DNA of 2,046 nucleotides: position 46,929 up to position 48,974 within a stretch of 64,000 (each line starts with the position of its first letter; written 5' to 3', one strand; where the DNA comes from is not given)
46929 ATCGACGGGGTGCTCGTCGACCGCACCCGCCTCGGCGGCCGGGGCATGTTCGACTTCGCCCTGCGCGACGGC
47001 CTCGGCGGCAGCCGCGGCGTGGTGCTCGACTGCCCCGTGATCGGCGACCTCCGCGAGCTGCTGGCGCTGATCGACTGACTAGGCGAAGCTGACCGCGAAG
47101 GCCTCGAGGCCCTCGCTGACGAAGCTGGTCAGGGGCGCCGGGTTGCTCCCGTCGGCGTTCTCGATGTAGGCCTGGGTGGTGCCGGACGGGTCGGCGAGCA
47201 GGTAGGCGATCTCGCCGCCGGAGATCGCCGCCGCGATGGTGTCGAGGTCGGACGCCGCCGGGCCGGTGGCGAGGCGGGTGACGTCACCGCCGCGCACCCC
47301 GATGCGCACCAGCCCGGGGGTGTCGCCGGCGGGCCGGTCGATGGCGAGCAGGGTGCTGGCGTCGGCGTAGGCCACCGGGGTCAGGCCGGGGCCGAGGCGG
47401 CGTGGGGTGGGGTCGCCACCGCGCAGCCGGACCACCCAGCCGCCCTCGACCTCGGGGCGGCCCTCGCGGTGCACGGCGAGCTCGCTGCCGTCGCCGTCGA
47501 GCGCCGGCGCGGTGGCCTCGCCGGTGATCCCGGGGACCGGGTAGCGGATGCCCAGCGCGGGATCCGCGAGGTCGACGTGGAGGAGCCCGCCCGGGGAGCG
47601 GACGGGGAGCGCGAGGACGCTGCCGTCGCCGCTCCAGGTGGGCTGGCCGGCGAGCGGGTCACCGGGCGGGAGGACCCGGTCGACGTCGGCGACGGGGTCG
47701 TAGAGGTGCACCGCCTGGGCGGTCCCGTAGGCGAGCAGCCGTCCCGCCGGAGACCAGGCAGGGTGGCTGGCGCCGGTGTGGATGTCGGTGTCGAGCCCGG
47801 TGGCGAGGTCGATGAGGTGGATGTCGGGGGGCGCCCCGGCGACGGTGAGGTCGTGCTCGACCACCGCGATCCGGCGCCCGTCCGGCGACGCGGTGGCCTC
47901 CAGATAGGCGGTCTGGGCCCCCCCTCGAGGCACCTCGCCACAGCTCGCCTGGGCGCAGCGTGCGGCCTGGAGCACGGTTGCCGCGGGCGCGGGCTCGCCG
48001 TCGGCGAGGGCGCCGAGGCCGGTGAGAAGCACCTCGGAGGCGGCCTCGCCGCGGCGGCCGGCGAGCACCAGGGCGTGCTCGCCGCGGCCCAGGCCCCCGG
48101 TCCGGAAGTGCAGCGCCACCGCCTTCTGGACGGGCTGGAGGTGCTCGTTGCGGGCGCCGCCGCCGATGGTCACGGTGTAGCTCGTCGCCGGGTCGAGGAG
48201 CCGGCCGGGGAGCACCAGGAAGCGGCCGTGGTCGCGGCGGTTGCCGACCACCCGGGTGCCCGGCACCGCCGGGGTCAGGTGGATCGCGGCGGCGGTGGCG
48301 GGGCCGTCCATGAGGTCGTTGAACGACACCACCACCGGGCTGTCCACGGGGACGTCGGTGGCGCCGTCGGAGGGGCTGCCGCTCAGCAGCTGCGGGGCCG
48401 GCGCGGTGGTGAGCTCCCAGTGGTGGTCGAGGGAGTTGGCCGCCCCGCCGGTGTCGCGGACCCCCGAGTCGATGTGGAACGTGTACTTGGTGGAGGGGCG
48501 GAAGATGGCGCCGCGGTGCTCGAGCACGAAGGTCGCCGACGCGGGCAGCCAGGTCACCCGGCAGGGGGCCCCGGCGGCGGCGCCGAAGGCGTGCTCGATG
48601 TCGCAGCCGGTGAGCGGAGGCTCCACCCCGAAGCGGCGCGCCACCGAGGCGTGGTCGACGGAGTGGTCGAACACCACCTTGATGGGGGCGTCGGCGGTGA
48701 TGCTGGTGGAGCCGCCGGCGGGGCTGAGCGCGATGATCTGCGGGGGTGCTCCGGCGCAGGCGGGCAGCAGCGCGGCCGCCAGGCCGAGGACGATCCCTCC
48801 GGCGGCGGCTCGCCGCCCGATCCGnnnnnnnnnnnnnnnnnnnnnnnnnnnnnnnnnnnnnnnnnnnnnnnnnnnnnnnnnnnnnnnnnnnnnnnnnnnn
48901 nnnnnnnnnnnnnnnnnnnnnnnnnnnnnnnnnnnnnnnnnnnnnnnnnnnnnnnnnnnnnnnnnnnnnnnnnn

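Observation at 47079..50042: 987-aa transmembrane protein with three cytoplasmic DUF4388 modules and an extracytoplasmic Ig-like plus TolB-like beta-propeller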

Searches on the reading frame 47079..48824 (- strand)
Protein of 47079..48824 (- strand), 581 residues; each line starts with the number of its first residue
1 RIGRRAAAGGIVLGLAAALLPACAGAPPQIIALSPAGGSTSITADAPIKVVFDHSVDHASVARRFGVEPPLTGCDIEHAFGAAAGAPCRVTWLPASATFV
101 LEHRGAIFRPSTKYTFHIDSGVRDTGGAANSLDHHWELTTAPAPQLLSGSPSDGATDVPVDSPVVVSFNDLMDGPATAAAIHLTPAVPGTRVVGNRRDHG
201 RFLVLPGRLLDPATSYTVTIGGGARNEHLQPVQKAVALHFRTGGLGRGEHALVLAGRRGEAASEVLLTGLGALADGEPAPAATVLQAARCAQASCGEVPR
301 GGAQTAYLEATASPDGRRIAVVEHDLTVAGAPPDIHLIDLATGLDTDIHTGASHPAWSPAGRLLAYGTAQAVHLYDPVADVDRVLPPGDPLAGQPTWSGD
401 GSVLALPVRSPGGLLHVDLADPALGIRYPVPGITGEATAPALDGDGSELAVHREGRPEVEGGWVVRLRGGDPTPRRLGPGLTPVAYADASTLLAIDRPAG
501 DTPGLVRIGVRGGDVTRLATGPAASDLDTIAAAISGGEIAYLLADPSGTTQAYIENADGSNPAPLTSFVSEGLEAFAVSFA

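Call 17: find_related_loci(query=window:47079-48824:-, collection=genome_contigs, flank=6000)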
Query window:47079-48824:- (581 aa) in genome_contigs; peptide patterns used: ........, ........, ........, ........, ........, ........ (x = any residue, [..] = any of these).
114 stretches matched a pattern; 15 encode a relative of the query (tblastn E <= 1e-3); 14 distinct loci.
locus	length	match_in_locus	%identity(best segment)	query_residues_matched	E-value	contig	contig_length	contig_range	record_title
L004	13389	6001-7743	88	1-581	0e+0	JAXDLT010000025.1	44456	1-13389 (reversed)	MAG: Chloroflexota bacterium isolate BP_624 scaffold_486677, whole genome shotgun sequence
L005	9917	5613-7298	80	21-581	0e+0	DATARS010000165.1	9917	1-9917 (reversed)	MAG TPA_asm: Candidatus Dormiibacterota bacterium isolate SMAG_U5500 k141_2097840, whole genome shotgun sequence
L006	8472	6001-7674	79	25-581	0e+0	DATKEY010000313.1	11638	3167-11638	MAG TPA_asm: Candidatus Dormiibacterota bacterium isolate SMAG_U14511 k141_2415608, whole genome shotgun sequence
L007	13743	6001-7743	88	1-581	0e+0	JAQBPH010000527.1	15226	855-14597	MAG: Chloroflexota bacterium isolate RYN_342 scaffold_2395032, whole genome shotgun sequence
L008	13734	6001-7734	55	1-580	1e-175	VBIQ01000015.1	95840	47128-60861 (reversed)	MAG: Chloroflexi bacterium isolate CF_134 14_0927_12_20cm_scaffold_38, whole genome shotgun sequence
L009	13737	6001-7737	42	3-581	5e-127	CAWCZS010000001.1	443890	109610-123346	MAG: Candidatus Dormibacteraeota bacterium isolate MFD01716.bin.2.17 genome assembly, contig: contig_13786, whole genome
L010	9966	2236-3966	41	3-579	2e-125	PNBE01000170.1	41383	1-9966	MAG: Candidatus Dormiibacterota bacterium isolate palsa_851 73.20111000_P3M.52_contig_4815, whole genome shotgun sequenc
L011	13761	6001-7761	41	1-581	4e-117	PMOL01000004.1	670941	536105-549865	MAG: Candidatus Dormiibacterota bacterium isolate palsa_834 73.20110600_P1M.3_contig_25, whole genome shotgun sequence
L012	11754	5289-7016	42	3-579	6e-117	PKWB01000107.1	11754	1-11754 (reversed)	MAG: Candidatus Dormiibacterota bacterium isolate palsa_863 73.20120500_P32.17_contig_3305, whole genome shotgun sequenc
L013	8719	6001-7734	41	3-581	1e-117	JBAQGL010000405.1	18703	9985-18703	MAG: Candidatus Dormiibacterota bacterium isolate MFD09291_ilm_asm_bin17 k127_138171, whole genome shotgun sequence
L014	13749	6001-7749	41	3-581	2e-114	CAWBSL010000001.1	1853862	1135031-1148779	MAG: Candidatus Dormibacteraeota bacterium isolate MFD00731.bin.3.67 genome assembly, contig: contig_14341, whole genome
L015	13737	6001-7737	41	3-581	3e-113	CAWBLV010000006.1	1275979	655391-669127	MAG: Candidatus Dormibacteraeota bacterium isolate MFD05705.bin.2.4 genome assembly, contig: contig_5707, whole genome s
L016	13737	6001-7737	41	3-581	1e-112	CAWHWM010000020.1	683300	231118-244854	MAG: Candidatus Dormibacteraeota bacterium isolate MFD04434.bin.2.142 genome assembly, contig: contig_7336, whole genome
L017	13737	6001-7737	41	3-581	2e-114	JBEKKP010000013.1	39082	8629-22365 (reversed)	MAG: Candidatus Dormibacteria bacterium isolate SPRUCE 34 SPRUCE_34_13, whole genome shotgun sequence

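Call 20: find_related_loci(query=window:47079-48824:-, collection=metagenome_contigs, flank=3000)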
Query window:47079-48824:- (581 aa) in metagenome_contigs; peptide patterns used: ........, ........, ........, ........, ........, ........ (x = any residue, [..] = any of these).
133 stretches matched a pattern; 9 encode a relative of the query (tblastn E <= 1e-3); 9 distinct loci.
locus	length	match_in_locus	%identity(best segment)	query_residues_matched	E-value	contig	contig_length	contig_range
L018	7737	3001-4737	94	3-581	0e+0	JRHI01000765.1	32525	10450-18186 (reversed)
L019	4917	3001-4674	79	25-581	0e+0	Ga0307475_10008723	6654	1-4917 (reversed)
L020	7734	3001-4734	55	1-580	4e-176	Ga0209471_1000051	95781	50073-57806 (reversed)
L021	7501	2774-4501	42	3-579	2e-117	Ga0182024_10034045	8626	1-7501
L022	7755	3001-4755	41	1-579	8e-115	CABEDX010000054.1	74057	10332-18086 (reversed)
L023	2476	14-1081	38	224-579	2e-62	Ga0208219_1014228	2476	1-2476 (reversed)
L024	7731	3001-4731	42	3-579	9e-125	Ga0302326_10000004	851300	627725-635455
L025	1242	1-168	91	526-581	6e-25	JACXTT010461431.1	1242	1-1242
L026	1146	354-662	40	477-579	2e-16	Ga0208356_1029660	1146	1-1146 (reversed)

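Call 23: search_protein_representatives(protein=window:47079-48824:-)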
Query: 581 residues. Proteins with E-value up to 0.001 (for the whole library): 3059; up to 1e-10: 607; up to 1e-30: 69. The best 150 are listed.
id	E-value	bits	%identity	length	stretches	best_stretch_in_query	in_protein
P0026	8.2e-160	549.6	52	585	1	4-580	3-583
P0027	4.9e-152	523.9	53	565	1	17-580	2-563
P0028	1.3e-151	522.5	50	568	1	17-580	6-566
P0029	4.3e-145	500.9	50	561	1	21-580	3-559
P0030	7.6e-143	493.5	47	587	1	3-578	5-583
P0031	1.0e-134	466.7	47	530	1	51-581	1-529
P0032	1.9e-127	442.7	43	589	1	4-579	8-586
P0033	1.6e-121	423.1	44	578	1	4-580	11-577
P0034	3.8e-119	415.3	44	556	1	31-581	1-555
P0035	7.7e-118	411.0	45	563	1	15-580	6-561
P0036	1.3e-113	397.0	42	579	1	11-566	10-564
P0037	2.0e-111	389.8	41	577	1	4-580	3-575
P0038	2.6e-111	389.4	45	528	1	57-580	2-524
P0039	2.8e-110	386.0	42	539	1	42-579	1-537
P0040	7.2e-108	378.0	43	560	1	4-579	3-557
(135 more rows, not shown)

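Call 27: find_homologous_proteins(query=window:47079-48824:-, max_evalue=1e-10)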
Query window:47079-48824:- (581 aa): 55 proteins with E <= 1e-10 among 8000 candidates.
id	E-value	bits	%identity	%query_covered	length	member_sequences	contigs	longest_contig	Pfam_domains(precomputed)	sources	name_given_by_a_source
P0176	0.0e+0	1094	93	92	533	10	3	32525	PF13205.13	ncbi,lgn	-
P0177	0.0e+0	1047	89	92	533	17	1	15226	PF13205.13,PF07676.19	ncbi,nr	ncbi:MAG: hypothetical protein JWM18_4184 [Chloroflexi bacterium]|nr:hypothetical protein [Chlorofle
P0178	4.0e-298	1008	84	93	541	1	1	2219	PF13205.13,PF07676.19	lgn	-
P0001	1.5e-296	1003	80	97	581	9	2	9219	PF13205.13,PF26550.2,PF07676.19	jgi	-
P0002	4.6e-293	991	80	97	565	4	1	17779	PF13205.13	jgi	jgi:hypothetical protein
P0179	2.6e-275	933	80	92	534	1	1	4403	PF13205.13,PF07676.19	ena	-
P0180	3.1e-273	926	79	92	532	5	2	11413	PF13205.13,PF07676.19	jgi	jgi:hypothetical protein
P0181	2.3e-271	920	78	93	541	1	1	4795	PF13205.13,PF07676.19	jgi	jgi:hypothetical protein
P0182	2.6e-269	913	78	92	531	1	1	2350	PF13205.13,PF26550.2,PF07676.19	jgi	jgi:Tol biopolymer transport system component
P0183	6.4e-264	895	79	90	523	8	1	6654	PF13205.13,PF07676.19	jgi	-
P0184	1.6e-263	894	73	97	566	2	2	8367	PF13205.13,PF07676.19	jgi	jgi:Bacterial Ig-like domain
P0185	2.2e-256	870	73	97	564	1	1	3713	PF13205.13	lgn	-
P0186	5.5e-246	836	75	90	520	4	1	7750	PF26549.1,PF13205.13,PF26550.2,PF07676.19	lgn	-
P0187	4.1e-245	833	74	90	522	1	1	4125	PF13205.13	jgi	-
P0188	7.2e-209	713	78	75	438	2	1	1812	PF13205.13,PF07676.19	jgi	jgi:Tol biopolymer transport system component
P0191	1.3e-175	603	55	98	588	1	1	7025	PF13205.13,PF07676.19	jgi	jgi:hypothetical protein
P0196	1.4e-168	580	53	98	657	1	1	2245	PF13205.13,PF07676.19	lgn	-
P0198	9.3e-167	574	55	92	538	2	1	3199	PF13205.13,PF07676.19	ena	-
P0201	2.1e-164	566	53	99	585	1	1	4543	PF13205.13,PF07676.19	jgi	jgi:hypothetical protein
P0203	2.7e-162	559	53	97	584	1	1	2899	PF13205.13,PF07676.19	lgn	-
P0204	7.9e-162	558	53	98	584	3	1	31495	PF13205.13,PF07676.19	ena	-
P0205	1.1e-161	557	51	97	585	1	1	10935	PF13205.13,PF07676.19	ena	-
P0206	1.5e-161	557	53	98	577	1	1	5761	PF13205.13,PF07676.19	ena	-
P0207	2.1e-161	557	49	100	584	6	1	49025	PF13205.13,PF07676.19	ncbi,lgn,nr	ncbi:MAG TPA: Ig-like domain-containing protein [Candidatus Dormibacteraeota bacterium]|nr:Ig-like d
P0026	2.6e-159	550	52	96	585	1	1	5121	PF13205.13,PF07676.19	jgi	-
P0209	1.2e-157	544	51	98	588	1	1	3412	PF13205.13,PF07676.19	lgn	-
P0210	1.7e-157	544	52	96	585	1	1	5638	PF13205.13,PF07676.19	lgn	-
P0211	1.3e-153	531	50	98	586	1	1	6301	PF13205.13,PF07676.19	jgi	jgi:Big-like domain-containing protein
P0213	1.4e-148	514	49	96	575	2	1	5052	PF13205.13,PF07676.19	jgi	jgi:hypothetical protein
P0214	5.2e-148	512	48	95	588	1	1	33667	PF13205.13,PF07676.19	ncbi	ncbi:MAG TPA: Ig-like domain-containing protein [Candidatus Dormibacteraeota bacterium]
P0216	4.3e-145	503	50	95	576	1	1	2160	PF13205.13,PF07676.19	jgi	jgi:hypothetical protein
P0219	2.8e-134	467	50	92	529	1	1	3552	PF13205.13,PF07676.19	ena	-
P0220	1.6e-129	451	46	98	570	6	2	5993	PF13205.13,PF07676.19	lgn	-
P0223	1.2e-125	438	44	98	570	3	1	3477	PF13205.13,PF07676.19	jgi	jgi:hypothetical protein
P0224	9.6e-125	435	44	98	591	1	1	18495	PF13205.13,PF07676.19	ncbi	ncbi:MAG: Ig-like domain-containing protein [Candidatus Dormibacteria bacterium]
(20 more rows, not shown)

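Call 41: predict_structure(alignment_id=A4)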
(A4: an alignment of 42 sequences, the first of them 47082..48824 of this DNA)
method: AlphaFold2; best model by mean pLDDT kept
length: 581 residues; sequences in the alignment: 42
mean_pLDDT: 90.7   pTM: 0.81
mean pLDDT of the five models: 90.7, 90.3, 89.9, 89.5, 89.2
residues with pLDDT >= 90: 442; 70-90: 112; 50-70: 9; < 50: 18
segments of 3 or more residues with pLDDT < 50: 1-5, 14-24
pLDDT, mean of each block of 10 residues (from residue 1): 46 49 67 95 96 92 95 94 93 89 94 97 91 95 95 95 94 97 94 94 93 96 95 95 86 94 93 87 94 95 96 89 96 95 91 94 95 95 96 94 96 96 94 94 94 93 91 91 93 90 90 83 84 87 91 90 88 91 69
secondary structure, 60 per line:
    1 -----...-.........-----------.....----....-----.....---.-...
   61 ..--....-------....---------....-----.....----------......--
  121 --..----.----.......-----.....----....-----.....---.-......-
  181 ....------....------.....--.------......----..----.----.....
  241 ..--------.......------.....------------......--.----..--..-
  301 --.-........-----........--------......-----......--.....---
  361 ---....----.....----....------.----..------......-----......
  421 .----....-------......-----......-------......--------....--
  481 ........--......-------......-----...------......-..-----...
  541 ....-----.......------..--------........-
elements in order: H10-18 E30-34 E39-42 E48-52 H58-62 E65-68 H76-79 E89-92 E98-102 E113-118 E134-140 E146-150 E155-158 E164-168 H174-179 E181-184 E191-194 E201-205 E215-220 E236-242 E251-257 E264-268 E281-286 E305-312 E318-325 E334-339 E345-350 E353-357 E364-367 E372-376 E381-384 E404-409 E415-421 E426-429 E437-442 E448-453 E461-466 E475-478 E481-488 E491-496 E504-509 E515-517 H524-529 E538-544 E550-556 E573-580

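Call 44: fold_search(model_id=the predicted structure, library=pdb)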
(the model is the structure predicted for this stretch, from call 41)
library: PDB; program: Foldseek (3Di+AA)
matches with E <= 10: 1927; with E <= 0.001: 686
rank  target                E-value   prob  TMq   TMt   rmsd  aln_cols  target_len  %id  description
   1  1crz                  4.7e-13  1.00  0.35  0.48   8.6       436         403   16  CRYSTAL STRUCTURE OF THE E. COLI TOLB PROTEIN (released 2000-08-16)
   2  4r40_A                5.0e-13  1.00  0.35  0.48  10.9       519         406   15  Crystal Structure of TolB/Pal complex from Yersinia pestis. (released 2014-09-03)
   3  2ivz_C                1.6e-12  1.00  0.35  0.50   8.5       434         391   16  Structure of TolB in complex with a peptide of the colicin E9 T- domain (released 2006-08-16)
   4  9a2l_MODEL_1_A        1.8e-12  1.00  0.34  0.44   5.5       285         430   21  Model of E. coli TolB by in-cell photo-crosslinking MS and deep learning (released 2023-02-24)
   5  1c5k                  1.8e-12  1.00  0.33  0.46  13.4       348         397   19  THE STRUCTURE OF TOLB, AN ESSENTIAL COMPONENT OF THE TOL-DEPENDENT TRANSLOCATION SYSTEM AND ITS INTERACTIONS WITH THE TR (released 2000-12-06)
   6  2w8b_B                1.8e-12  1.00  0.34  0.46   5.2       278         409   22  Crystal structure of processed TolB in complex with Pal (released 2009-02-17)
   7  2ivz_A                1.9e-12  1.00  0.36  0.50   8.8       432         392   16  Structure of TolB in complex with a peptide of the colicin E9 T- domain (released 2006-08-16)
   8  4pwz_B                2.4e-12  1.00  0.36  0.50  11.4       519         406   12  Crystal structure of TolB protein from Yersinia pestis CO92 (released 2014-04-02)
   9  2hqs_A                3.2e-12  1.00  0.35  0.47   9.0       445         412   16  Crystal structure of TolB/Pal complex (released 2007-04-03)
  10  4r40_C                3.6e-12  1.00  0.34  0.46   5.3       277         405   22  Crystal Structure of TolB/Pal complex from Yersinia pestis. (released 2014-09-03)
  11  2hqs_B                3.9e-12  1.00  0.35  0.48   9.5       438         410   16  Crystal structure of TolB/Pal complex (released 2007-04-03)
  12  4jml_A                4.5e-12  1.00  0.35  0.49   9.2       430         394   16  Crystal structure of the TolB(P201C)-ColicinE9 TBE peptide(A33C) complex. (released 2013-07-17)
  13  2w8b_A                5.4e-12  1.00  0.35  0.48   9.4       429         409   16  Crystal structure of processed TolB in complex with Pal (released 2009-02-17)
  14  3iax_A                6.3e-12  1.00  0.36  0.50   7.9       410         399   16  The crystal structure of the TolB box of Colicin A in complex with TolB reveals important differences in the recruitme (released 2009-10-13)
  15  2ivz_D                6.9e-12  1.00  0.33  0.46  12.4       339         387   19  Structure of TolB in complex with a peptide of the colicin E9 T- domain (released 2006-08-16)
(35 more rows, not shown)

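Call 74: search_solved_structures(query=A4, max_evalue=0.01)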
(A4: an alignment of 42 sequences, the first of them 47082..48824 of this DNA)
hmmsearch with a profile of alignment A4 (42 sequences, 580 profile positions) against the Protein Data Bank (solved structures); distinct sequences matched with E-value up to 0.01: 27.
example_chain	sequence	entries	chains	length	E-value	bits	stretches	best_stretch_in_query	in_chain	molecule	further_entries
7bie_A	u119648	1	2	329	1.9e-12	49.7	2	303-453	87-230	nvWRAP-T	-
7big_A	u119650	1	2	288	6.1e-11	44.7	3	303-408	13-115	v13WRAP-T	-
4r40_A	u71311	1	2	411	6.1e-11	44.7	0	309-369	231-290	Protein TolB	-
4pwz_A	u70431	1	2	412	6.2e-11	44.7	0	309-369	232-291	Protein TolB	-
6pnv_A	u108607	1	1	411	7.7e-11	44.4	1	308-411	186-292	Tol-Pal system protein TolB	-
7bif_A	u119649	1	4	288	1.4e-10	43.5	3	303-405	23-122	v22WRAP-T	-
3iax_A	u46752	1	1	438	4.9e-10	41.7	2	308-411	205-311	Protein tolB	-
1c5k_A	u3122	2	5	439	5e-10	41.7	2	308-411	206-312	PROTEIN (TOLB PROTEIN) | PROTEIN TOLB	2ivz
7bid_A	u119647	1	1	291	5.4e-10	41.6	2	303-454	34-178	v31WRAP-T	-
1crz_A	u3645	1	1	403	9.7e-10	40.7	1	308-411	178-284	TOLB PROTEIN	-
2hqs_A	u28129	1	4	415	9.9e-10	40.7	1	307-411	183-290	Protein tolB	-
4jml_A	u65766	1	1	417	1e-09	40.7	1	307-411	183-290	Protein TolB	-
2w8b_B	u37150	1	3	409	1e-09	40.6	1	308-411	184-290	PROTEIN TOLB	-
7nst_E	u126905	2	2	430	1.3e-09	40.4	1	307-411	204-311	Tol-Pal system protein TolB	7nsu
2w8b_A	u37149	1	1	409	1.5e-09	40.1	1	308-411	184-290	PROTEIN TOLB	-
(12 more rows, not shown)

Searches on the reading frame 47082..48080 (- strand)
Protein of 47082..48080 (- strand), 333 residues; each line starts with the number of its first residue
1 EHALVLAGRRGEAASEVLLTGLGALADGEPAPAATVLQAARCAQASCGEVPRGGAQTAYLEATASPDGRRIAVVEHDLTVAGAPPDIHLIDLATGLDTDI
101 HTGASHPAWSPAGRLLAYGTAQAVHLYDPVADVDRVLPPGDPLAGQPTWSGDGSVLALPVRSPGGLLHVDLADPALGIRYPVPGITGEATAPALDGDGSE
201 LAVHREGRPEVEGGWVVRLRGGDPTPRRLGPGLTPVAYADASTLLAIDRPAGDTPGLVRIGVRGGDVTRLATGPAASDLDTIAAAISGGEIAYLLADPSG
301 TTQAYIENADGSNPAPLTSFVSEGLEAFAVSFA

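Call 26: search_protein_families(library=pfam, proteins=[window:47082-48080:-], max_evalue=1)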
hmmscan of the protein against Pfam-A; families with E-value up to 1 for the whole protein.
window:47082-48080:- (333 aa): 2 families
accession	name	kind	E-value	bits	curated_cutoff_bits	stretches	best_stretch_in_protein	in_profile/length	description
PF07676.18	PD40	-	5.3e-05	23.5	20.9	0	145-157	12-24/38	WD40-like Beta Propeller Repeat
PF11272.13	DUF3072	-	0.035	14.4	27.5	1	48-89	11-49/56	Protein of unknown function (DUF3072)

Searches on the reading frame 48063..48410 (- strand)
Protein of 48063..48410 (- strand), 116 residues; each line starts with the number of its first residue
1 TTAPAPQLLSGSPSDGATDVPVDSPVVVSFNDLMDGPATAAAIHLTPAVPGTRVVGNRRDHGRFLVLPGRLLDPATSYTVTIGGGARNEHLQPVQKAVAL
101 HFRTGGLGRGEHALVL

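Call 26: search_protein_families(library=pfam, proteins=[window:48063-48410:-], max_evalue=1)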
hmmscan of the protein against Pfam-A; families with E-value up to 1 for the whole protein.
window:48063-48410:- (116 aa): 1 family
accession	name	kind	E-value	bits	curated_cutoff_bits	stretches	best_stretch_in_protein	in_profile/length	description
PF13205.12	Big_5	-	5.3e-12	46.8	23.6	1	5-104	4-105/105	Bacterial Ig-like domain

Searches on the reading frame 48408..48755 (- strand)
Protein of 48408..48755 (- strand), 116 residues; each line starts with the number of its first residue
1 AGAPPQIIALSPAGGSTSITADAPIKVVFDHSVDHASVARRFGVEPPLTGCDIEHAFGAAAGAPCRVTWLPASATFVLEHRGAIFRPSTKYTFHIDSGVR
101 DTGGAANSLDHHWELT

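Call 26: search_protein_families(library=pfam, proteins=[window:48408-48755:-], max_evalue=1)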
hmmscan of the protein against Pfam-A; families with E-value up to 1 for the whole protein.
window:48408-48755:- (116 aa): 1 family
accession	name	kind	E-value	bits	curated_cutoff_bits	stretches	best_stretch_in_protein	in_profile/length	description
PF13205.12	Big_5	-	6e-10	40.2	23.6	1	3-109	3-95/105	Bacterial Ig-like domain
